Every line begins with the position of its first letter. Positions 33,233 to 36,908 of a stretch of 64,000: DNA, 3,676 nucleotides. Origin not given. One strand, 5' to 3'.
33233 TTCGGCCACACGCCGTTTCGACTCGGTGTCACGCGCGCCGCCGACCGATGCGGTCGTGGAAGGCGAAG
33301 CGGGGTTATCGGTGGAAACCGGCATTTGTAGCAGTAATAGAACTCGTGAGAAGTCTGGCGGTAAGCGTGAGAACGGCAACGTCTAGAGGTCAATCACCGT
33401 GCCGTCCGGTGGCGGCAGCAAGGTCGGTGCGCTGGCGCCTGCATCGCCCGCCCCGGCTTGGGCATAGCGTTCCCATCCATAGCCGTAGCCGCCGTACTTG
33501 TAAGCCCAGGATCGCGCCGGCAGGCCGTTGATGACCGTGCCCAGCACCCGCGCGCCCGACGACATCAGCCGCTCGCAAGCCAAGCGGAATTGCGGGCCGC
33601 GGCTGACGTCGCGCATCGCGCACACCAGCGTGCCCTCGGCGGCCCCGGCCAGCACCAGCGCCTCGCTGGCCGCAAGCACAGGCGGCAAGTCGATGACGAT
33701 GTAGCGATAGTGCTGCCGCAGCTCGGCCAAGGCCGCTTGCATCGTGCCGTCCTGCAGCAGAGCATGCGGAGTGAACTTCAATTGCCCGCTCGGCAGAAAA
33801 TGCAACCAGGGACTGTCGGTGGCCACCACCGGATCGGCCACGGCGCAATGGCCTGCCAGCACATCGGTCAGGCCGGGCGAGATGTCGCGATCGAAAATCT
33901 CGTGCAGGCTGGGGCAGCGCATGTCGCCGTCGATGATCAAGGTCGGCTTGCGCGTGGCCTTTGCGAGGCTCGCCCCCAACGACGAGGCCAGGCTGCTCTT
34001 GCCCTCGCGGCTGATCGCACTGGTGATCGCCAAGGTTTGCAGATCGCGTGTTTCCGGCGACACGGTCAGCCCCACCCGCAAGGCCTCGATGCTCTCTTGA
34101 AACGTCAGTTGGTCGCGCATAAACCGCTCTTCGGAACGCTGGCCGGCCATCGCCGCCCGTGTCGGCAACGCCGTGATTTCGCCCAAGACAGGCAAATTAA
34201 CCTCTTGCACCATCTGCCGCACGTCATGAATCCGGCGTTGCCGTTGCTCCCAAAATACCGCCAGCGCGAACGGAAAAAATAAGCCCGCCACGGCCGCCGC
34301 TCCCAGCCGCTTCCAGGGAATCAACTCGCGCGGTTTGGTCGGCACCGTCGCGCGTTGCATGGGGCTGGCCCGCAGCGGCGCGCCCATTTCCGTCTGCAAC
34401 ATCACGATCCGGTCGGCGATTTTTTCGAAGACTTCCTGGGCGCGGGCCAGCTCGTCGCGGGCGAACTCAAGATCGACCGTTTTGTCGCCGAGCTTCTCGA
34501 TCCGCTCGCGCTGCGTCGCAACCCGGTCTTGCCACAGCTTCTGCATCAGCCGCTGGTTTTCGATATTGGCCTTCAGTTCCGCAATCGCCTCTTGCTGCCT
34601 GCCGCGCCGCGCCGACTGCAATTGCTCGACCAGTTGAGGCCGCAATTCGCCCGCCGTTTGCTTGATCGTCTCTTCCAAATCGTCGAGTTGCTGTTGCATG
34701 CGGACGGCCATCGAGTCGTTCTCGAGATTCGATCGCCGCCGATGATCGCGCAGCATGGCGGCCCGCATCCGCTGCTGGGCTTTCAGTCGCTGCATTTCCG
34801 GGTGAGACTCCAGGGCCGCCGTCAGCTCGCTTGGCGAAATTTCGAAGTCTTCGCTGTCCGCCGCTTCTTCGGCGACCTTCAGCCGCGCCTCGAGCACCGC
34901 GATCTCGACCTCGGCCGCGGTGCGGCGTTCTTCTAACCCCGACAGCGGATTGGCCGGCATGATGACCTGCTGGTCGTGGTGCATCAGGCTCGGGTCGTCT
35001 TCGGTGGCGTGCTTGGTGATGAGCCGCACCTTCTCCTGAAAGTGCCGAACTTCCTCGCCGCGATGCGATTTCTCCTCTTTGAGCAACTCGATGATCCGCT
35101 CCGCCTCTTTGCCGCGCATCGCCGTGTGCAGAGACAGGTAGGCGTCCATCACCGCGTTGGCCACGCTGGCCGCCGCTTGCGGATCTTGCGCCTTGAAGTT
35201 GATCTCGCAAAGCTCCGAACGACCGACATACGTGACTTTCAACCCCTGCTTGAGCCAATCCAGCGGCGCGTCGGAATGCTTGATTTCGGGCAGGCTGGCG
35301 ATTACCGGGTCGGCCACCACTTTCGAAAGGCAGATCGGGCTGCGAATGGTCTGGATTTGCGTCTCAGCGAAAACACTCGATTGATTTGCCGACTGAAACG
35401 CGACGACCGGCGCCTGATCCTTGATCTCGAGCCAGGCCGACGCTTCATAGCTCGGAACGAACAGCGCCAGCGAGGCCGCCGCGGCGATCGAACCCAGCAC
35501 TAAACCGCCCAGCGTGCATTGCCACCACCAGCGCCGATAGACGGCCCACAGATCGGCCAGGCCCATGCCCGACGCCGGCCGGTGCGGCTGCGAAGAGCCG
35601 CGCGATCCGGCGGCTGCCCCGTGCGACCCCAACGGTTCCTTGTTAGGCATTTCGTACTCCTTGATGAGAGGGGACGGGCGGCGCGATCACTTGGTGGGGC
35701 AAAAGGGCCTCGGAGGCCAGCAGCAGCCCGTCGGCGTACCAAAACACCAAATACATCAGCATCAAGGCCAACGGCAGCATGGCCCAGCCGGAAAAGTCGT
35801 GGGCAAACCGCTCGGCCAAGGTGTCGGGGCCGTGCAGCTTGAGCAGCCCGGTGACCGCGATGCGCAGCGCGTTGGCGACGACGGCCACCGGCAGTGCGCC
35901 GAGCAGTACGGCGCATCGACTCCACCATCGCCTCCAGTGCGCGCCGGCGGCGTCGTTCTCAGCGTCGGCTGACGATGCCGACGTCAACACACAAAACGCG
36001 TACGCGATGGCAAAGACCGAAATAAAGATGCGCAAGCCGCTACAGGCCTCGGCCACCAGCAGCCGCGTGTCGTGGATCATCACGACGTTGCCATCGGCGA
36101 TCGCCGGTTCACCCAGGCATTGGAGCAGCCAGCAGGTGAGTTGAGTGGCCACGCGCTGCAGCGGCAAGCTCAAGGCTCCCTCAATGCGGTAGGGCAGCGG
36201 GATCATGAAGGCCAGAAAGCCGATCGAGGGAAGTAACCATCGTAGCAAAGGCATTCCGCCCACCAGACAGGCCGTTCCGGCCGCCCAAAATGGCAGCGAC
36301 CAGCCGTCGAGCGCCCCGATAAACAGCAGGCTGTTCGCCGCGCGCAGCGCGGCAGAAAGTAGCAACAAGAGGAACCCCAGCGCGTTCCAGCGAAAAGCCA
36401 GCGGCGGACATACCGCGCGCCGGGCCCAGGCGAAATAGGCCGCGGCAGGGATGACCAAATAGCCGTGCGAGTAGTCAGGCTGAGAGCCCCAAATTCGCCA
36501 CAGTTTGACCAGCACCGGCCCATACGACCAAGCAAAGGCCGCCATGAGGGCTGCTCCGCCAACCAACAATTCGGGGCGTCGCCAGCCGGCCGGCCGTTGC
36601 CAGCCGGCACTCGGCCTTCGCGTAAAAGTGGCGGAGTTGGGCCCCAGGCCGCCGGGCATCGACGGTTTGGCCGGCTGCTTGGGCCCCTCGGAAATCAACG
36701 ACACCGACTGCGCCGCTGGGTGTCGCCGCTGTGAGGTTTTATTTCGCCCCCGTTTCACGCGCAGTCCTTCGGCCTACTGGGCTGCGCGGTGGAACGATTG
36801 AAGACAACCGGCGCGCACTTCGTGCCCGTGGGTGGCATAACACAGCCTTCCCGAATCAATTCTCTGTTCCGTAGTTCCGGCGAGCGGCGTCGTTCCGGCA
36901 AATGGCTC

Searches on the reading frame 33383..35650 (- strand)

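Call 21: search_protein_families(library=ncbifam, proteins=[window:33383-35650:-], max_evalue=0.00001)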
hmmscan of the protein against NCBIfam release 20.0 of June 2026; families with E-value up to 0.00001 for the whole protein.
window:33383-35650:- (755 aa): 10 families
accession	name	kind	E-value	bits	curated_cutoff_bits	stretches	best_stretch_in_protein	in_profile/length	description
TIGR01007.1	eps_fam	subfamily_domain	1.1e-31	110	108.05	1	522-723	4-204/204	polysaccharide biosynthesis tyrosine autokinase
TIGR01005.1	eps_transp_fam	subfamily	2.1e-29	102.3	411.7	1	133-731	142-739/754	exopolysaccharide transport protein family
TIGR03018.1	pepcterm_TyrKin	hypoth_equivalog_domain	2.4e-28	98.9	230.65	1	536-697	34-198/207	XrtA-associated tyrosine autokinase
NF007350.0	PRK09841.1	equivalog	4.1e-26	91.3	1248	1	517-725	511-721/726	tyrosine-protein kinase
NF008568.0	PRK11519.1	equivalog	6e-24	84.2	1068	1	519-725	508-714/720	tyrosine-protein kinase Wzc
TIGR03029.1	EpsG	equivalog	3e-19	69.2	313.8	1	519-708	85-273/274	chain length determinant protein tyrosine kinase EpsG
TIGR03017.1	EpsF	equivalog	2.3e-11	43.1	422.75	1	55-492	25-443/444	chain length determinant protein EpsF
TIGR01969.1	minD_arch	subfamily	1.8e-08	33.9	201.75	1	540-708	3-168/251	cell division ATPase MinD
TIGR01968.1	minD_bact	equivalog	2.5e-07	30.3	212.9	1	540-672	4-136/261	septum site-determining protein MinD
TIGR03007.1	pepcterm_ChnLen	equivalog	3e-07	29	278.85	1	130-509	106-477/498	XrtA system polysaccharide chain length determinant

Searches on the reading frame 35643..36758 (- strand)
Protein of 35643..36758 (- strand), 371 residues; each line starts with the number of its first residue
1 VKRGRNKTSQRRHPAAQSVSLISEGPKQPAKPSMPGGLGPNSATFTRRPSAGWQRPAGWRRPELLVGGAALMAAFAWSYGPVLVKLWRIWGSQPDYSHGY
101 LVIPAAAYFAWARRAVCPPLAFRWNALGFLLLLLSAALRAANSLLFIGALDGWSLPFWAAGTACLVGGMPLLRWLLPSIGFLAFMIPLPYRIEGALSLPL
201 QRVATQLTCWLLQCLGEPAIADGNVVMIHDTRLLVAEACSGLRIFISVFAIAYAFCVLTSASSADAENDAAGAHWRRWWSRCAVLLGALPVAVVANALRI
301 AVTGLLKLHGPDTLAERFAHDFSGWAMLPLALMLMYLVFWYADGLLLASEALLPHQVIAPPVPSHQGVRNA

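Call 21: search_protein_families(library=ncbifam, proteins=[window:35643-36758:-], max_evalue=0.00001)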
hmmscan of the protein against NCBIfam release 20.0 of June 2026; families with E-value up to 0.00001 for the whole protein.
window:35643-36758:- (371 aa): 12 families
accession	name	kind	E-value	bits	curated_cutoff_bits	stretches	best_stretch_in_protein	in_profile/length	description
TIGR04152.1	exosort_VPLPA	exception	2.7e-43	148.8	400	1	92-341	6-241/486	VPLPA-CTERM-specific exosortase XrtD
TIGR03109.2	exosort_XrtA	exception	2.2e-40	138.7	208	2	69-262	4-194/261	exosortase A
TIGR02602.1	8TM_EpsH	subfamily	4.4e-40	137.7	105.55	1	87-338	1-236/241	exosortase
NF038142.1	exosort_XrtW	exception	1.1e-39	136.1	425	1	68-335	5-265/494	exosortase W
NF035943.2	exosort_XrtV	exception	1.7e-29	103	313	1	71-340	8-264/270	exosortase V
TIGR03113.1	exosort_XrtB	exception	1.5e-15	57.5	275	1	78-338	11-260/268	exosortase B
TIGR04156.1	cyanoexo_CrtB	exception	4.3e-12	46.1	300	1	79-339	14-262/280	cyanoexosortase B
TIGR04178.1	exo_archaeo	signature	1.2e-11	44.7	23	1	234-341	2-94/97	exosortase/archaeosortase family protein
TIGR04476.1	exosort_XrtN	exception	6.7e-08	32.1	200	1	181-307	99-216/406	exosortase N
TIGR04151.1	exosort_VPDSG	exception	6.1e-07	29.1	300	1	160-338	132-295/306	VPDSG-CTERM-specific exosortase XrtC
NF033770.1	exosort_XrtT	exception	1.3e-06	27.3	250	1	80-341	14-264/472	exosortase T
TIGR04199.1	exosort_xrtJ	exception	8.3e-06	25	200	0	157-251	100-195/522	exosortase J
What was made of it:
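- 35643..36758 (-): Context: exosortase of the locus, not assignable to a named subtype. TIGR02602 137.7 bits against a cut-off of 105.55; the XrtA and XrtD models score below their cut-offs (call 21).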

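Call 86: find_related_loci(query=window:35643-36758:-, collection=genome_contigs, flank=10000)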
Query window:35643-36758:- (371 aa) in genome_contigs; peptide patterns used: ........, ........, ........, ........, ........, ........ (x = any residue, [..] = any of these).
99 stretches matched a pattern; 1 encode a relative of the query (tblastn E <= 1e-3); 1 distinct loci.
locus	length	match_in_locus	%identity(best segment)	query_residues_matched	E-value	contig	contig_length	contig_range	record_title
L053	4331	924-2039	79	1-371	6e-176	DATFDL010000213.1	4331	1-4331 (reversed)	MAG TPA_asm: Pirellulales bacterium isolate SMAG_U8579 k141_1940996, whole genome shotgun sequence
